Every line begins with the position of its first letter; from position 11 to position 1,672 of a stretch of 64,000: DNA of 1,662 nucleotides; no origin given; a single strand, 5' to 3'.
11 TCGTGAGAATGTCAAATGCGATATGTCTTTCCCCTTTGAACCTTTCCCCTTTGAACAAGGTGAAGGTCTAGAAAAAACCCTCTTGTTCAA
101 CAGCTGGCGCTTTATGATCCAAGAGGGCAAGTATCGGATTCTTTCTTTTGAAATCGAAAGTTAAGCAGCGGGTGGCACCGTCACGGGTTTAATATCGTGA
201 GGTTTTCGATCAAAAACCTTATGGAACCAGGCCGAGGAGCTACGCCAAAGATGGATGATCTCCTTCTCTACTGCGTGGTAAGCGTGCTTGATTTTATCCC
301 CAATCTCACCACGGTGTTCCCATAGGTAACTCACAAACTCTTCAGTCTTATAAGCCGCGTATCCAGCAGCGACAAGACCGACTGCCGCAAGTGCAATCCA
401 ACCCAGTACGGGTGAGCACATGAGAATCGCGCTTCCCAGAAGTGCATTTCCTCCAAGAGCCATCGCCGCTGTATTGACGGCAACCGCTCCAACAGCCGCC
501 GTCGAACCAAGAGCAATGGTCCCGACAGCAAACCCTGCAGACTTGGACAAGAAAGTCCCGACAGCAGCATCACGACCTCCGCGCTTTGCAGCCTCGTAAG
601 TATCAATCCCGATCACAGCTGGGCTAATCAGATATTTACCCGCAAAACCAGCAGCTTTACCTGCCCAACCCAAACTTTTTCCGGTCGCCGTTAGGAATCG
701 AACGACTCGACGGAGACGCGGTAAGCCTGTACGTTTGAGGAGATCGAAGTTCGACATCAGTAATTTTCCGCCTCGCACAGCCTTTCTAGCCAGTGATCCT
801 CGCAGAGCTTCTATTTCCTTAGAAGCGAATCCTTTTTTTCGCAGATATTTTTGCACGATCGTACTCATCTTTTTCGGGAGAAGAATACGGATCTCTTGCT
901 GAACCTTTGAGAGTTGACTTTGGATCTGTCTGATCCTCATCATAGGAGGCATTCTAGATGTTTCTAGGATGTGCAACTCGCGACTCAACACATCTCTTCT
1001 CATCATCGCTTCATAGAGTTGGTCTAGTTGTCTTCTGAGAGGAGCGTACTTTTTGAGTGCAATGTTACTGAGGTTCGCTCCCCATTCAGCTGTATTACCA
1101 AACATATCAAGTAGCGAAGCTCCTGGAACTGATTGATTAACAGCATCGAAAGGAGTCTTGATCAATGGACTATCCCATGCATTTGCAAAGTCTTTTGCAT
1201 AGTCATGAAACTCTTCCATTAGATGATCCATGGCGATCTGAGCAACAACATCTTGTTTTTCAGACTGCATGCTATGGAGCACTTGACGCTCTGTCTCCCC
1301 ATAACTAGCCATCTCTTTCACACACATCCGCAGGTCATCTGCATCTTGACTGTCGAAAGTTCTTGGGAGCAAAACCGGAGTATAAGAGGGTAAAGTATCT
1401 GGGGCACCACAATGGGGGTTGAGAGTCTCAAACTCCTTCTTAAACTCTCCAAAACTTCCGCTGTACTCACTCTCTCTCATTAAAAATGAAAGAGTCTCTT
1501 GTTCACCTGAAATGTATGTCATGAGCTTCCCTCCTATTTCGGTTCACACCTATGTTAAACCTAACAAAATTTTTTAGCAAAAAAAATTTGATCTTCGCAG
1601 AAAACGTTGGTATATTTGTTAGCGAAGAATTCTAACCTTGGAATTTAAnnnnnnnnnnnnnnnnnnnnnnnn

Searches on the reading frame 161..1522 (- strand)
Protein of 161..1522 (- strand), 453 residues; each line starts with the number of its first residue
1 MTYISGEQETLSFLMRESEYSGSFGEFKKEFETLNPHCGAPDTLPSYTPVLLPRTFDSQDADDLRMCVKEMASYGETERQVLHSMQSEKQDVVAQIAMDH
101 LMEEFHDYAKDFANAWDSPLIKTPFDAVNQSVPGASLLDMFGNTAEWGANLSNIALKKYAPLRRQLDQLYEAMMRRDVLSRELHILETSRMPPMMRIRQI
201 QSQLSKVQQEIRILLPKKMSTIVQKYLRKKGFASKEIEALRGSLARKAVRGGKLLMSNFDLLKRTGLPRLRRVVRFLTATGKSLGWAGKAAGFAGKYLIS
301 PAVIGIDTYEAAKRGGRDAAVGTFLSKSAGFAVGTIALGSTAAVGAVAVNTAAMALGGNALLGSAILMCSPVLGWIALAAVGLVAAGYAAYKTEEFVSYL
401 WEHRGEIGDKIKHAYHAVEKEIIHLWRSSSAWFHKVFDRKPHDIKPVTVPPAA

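Call 34: search_protein_families(library=pfam, proteins=[window:161-1522:-])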
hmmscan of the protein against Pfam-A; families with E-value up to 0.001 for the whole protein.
window:161-1522:- (453 aa): 0 families

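Call 41: find_encoding_contigs(protein=window:161-1522:-, flank=10000, max_places=3)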
Protein window:161-1522:- (453 aa): 9 contigs read that carry it; 3 places shown.
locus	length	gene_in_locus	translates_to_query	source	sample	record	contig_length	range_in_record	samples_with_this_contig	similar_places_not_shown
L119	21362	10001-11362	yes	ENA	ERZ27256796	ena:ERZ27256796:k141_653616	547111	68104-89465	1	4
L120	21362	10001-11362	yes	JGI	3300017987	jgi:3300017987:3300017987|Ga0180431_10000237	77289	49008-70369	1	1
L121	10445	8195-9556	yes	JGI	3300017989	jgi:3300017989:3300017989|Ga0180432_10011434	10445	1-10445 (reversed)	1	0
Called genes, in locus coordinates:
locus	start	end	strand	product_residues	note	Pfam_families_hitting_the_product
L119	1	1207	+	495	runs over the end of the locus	PF10021:PARG_cat_microb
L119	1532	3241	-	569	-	PF00118:Cpn60_TCP1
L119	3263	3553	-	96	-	PF00166:Cpn10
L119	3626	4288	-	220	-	PF02578:Cu-oxidase_4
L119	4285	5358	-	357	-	PF04041:Glyco_hydro_130 (weak)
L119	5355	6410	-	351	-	PF00924:MS_channel_2nd, PF21082:MS_channel_3rd (weak)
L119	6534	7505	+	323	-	PF00005:ABC_tran, PF13304:AAA_21 (weak), PF08352:oligo_HPY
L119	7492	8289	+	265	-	PF00005:ABC_tran, PF13401:AAA_22 (faint)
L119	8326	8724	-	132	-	-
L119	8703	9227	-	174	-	-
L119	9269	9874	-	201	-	PF04893:Yip1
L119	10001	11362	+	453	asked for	-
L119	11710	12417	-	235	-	-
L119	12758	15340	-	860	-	PF02861:Clp_N, PF23569:NBD_SMAX1 (weak), PF00004:AAA, PF17871:AAA_lid_9, PF00004:AAA, PF07724:AAA_2, PF07728:AAA_5, PF10431:ClpB_D2-small, +10 more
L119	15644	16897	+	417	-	PF05936:T6SS_VasE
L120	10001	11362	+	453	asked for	-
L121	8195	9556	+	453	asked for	-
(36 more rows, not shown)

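Call 51: search_protein_families(library=ncbifam, proteins=[window:161-1522:-], max_evalue=0.001)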
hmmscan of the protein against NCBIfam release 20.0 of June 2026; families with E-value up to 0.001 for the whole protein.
window:161-1522:- (453 aa): 0 families
